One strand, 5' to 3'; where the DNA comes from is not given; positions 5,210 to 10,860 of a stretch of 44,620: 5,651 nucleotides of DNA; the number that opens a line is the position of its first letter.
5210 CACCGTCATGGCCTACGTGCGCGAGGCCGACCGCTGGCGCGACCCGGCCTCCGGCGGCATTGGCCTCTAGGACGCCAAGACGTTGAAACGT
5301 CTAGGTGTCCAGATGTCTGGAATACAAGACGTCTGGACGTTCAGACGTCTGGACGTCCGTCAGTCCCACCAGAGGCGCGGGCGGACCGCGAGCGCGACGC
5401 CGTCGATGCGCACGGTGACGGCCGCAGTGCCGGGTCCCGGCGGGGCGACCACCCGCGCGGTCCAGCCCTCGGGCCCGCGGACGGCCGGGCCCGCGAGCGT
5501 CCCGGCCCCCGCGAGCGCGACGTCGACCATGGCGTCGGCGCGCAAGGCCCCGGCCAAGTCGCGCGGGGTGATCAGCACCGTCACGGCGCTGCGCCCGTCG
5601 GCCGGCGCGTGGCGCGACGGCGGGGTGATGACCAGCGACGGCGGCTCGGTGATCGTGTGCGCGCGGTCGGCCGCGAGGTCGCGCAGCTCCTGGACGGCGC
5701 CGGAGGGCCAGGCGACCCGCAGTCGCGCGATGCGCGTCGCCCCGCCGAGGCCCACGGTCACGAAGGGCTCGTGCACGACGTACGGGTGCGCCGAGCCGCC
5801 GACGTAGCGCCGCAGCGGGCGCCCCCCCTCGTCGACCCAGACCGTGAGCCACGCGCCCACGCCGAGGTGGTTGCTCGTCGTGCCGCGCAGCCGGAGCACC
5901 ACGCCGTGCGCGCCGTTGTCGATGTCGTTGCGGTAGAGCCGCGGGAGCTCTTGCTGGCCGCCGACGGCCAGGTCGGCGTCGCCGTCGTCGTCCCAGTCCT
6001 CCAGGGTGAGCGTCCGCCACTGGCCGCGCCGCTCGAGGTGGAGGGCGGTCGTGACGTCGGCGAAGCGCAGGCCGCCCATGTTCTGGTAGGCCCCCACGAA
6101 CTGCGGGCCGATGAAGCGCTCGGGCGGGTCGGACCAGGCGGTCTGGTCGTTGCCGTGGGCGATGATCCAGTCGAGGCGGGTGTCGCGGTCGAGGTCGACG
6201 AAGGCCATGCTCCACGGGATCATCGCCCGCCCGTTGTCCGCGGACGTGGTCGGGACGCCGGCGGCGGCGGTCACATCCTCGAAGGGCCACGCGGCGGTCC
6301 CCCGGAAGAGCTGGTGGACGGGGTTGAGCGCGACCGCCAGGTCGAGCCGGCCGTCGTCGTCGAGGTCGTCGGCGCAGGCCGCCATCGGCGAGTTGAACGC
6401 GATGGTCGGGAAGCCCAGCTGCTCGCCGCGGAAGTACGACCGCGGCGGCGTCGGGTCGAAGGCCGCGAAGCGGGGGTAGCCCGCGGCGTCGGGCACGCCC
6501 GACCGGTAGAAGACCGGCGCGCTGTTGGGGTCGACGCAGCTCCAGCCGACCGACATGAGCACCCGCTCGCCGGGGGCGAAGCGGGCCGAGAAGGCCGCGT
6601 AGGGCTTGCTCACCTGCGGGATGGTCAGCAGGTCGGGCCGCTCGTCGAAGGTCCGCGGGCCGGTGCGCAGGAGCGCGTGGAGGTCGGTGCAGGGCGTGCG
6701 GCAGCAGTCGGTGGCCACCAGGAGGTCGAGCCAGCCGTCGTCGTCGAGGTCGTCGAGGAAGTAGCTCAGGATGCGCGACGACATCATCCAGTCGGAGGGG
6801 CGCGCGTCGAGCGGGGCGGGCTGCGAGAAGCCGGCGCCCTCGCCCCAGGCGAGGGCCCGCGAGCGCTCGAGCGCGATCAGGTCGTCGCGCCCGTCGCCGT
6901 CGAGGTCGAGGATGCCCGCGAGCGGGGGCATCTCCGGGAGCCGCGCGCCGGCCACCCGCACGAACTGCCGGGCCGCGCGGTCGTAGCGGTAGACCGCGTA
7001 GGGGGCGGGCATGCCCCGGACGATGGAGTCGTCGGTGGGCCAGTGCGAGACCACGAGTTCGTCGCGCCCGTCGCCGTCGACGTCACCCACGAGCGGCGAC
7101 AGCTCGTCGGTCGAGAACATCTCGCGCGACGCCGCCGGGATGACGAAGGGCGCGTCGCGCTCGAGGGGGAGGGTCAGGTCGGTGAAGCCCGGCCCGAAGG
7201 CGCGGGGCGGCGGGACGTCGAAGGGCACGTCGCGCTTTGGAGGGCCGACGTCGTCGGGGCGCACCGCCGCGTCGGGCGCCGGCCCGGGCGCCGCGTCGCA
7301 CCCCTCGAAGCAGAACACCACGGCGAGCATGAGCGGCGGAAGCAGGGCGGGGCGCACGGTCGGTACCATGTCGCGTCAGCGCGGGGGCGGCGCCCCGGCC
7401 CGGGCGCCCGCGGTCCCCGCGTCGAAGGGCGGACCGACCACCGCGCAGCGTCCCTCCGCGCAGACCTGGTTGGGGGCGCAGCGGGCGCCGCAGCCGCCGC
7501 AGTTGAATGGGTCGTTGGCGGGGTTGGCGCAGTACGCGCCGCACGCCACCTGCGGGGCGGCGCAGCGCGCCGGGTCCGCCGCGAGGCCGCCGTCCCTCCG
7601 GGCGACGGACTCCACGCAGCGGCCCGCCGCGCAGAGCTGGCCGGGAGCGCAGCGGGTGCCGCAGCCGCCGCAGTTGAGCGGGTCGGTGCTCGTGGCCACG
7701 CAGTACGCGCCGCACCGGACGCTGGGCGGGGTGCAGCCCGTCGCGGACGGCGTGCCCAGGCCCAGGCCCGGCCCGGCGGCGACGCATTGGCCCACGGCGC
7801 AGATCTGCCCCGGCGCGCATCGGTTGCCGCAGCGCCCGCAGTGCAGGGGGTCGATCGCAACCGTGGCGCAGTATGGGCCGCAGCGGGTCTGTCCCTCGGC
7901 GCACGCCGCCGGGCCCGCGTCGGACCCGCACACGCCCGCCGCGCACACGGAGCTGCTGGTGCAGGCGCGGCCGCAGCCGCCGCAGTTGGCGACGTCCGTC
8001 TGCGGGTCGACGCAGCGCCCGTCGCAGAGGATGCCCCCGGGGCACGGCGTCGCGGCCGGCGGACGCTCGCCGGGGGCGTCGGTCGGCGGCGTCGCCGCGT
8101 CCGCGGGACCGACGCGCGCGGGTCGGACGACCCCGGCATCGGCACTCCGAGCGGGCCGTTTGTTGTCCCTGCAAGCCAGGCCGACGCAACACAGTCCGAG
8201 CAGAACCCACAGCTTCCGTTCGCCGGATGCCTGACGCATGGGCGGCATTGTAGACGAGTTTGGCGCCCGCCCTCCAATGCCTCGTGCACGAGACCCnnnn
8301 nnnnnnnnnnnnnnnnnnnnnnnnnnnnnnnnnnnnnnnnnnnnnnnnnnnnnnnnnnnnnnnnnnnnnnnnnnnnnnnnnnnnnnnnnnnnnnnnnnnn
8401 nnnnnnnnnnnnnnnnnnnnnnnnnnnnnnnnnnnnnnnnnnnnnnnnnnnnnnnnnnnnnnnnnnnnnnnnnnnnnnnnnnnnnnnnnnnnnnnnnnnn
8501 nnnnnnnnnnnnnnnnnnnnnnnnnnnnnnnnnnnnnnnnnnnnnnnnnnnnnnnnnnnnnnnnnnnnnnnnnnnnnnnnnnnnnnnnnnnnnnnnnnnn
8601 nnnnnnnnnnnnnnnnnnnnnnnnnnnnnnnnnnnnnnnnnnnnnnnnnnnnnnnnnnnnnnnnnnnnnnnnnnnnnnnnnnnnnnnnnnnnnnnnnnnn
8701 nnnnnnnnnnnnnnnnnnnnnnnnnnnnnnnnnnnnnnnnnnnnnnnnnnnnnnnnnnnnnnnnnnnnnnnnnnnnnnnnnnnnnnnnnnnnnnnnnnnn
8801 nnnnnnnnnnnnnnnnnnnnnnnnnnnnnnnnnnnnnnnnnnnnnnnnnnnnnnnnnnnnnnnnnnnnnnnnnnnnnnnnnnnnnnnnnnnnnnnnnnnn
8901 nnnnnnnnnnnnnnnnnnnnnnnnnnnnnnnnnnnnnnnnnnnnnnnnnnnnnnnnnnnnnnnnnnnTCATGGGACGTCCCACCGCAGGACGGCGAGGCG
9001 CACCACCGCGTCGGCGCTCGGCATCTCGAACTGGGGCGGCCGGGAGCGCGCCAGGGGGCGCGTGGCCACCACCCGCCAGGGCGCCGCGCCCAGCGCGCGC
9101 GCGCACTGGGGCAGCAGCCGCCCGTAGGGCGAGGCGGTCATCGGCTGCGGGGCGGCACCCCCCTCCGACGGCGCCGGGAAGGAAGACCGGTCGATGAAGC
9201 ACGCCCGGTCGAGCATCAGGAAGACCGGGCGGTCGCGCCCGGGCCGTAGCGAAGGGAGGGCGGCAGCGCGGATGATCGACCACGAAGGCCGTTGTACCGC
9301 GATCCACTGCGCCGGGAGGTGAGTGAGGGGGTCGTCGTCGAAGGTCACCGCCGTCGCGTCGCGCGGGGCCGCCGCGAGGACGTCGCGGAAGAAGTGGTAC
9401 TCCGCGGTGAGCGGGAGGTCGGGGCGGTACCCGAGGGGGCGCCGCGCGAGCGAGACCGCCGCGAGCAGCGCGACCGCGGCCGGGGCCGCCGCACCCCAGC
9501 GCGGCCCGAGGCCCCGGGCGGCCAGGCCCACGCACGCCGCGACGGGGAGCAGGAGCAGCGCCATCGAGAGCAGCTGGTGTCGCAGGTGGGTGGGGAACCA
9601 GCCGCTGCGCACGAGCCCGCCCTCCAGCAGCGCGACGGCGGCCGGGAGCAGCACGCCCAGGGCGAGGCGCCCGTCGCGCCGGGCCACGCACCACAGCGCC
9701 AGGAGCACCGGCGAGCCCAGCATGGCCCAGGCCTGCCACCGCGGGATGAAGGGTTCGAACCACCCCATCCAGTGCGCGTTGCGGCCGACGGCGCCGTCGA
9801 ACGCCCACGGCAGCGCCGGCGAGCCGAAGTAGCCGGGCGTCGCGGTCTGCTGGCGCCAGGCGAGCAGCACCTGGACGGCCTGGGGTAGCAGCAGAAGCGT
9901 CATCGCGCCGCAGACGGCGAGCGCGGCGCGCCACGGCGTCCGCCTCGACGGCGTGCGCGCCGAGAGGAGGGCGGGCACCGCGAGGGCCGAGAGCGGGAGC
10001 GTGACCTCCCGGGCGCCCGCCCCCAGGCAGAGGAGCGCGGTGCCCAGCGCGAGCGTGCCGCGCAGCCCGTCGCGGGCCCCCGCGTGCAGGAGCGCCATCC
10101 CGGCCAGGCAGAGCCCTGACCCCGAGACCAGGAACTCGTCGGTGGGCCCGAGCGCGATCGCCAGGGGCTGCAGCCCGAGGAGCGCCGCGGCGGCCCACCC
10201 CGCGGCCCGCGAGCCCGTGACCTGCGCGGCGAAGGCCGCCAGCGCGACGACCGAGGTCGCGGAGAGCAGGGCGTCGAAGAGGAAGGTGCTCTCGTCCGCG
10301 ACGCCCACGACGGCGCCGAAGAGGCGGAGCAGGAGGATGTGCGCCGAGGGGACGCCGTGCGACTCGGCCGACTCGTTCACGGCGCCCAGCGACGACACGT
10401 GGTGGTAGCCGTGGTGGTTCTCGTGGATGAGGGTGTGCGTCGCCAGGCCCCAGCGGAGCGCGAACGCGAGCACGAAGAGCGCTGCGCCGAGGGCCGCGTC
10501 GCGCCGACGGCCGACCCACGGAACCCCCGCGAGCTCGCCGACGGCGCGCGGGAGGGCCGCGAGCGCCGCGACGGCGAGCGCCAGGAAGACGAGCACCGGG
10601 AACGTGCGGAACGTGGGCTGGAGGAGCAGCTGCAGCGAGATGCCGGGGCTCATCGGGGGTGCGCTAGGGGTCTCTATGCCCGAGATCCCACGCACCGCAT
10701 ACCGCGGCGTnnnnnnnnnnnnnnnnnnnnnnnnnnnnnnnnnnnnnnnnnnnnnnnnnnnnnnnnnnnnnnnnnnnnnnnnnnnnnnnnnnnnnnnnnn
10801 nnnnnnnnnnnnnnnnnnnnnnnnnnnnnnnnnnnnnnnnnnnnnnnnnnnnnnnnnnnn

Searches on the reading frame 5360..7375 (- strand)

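Call 10: search_protein_families(library=pfam, proteins=[window:5360-7375:-], max_evalue=0.01)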
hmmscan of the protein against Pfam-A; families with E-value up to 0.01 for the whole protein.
window:5360-7375:- (671 aa): 4 families
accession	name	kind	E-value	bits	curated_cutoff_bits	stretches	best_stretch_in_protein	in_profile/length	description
PF13517.12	FG-GAP_3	-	6e-21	75.2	26.9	2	157-220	1-61/61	FG-GAP-like repeat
PF07593.17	UnbV_ASPIC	-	5.4e-11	42.7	23.4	1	505-573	1-67/68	ASPIC and UnbV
PF01839.29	FG-GAP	-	4.5e-08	33.2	22.1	1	93-109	4-20/37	FG-GAP repeat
PF09134.16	Invasin_D3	-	0.0053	17.7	33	1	589-661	13-86/98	Invasin, domain 3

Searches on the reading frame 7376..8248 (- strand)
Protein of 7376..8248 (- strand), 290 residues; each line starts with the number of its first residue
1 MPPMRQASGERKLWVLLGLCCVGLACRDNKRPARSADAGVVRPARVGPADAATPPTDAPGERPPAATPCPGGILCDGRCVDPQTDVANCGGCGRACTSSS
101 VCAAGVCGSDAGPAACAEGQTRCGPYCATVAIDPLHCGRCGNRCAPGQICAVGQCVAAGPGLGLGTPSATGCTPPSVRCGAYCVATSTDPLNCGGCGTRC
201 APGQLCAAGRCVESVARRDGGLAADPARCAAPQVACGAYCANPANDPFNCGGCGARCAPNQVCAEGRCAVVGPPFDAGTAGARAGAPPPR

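Call 61: search_protein_families(library=ncbifam, proteins=[window:7376-8248:-], max_evalue=0.001)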
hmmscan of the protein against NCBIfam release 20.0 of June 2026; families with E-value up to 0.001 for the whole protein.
window:7376-8248:- (290 aa): 1 family
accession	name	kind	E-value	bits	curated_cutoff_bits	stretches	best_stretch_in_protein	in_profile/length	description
NF041328.1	C_rich_MXAN6577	subfamily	2e-37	128.3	100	2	169-270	18-103/145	MXAN_6577-like cysteine-rich protein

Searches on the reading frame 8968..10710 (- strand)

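Call 10: search_protein_families(library=pfam, proteins=[window:8968-10710:-], max_evalue=0.01)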
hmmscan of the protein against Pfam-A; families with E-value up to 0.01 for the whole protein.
window:8968-10710:- (580 aa): 0 families

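Call 35: search_protein_families(library=pfam, proteins=[window:8968-10710:-], max_evalue=10)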
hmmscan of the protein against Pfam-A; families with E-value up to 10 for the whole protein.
window:8968-10710:- (580 aa): 2 families
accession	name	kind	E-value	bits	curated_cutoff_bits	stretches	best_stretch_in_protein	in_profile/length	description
PF18456.6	CmlA_N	-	0.38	10.5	25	1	318-343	8-33/232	Diiron non-heme beta-hydroxylase N-terminal domain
PF13231.12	PMT_2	-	7.2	7.2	26.1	1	125-268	7-151/160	Dolichyl-phosphate-mannose-protein mannosyltransferase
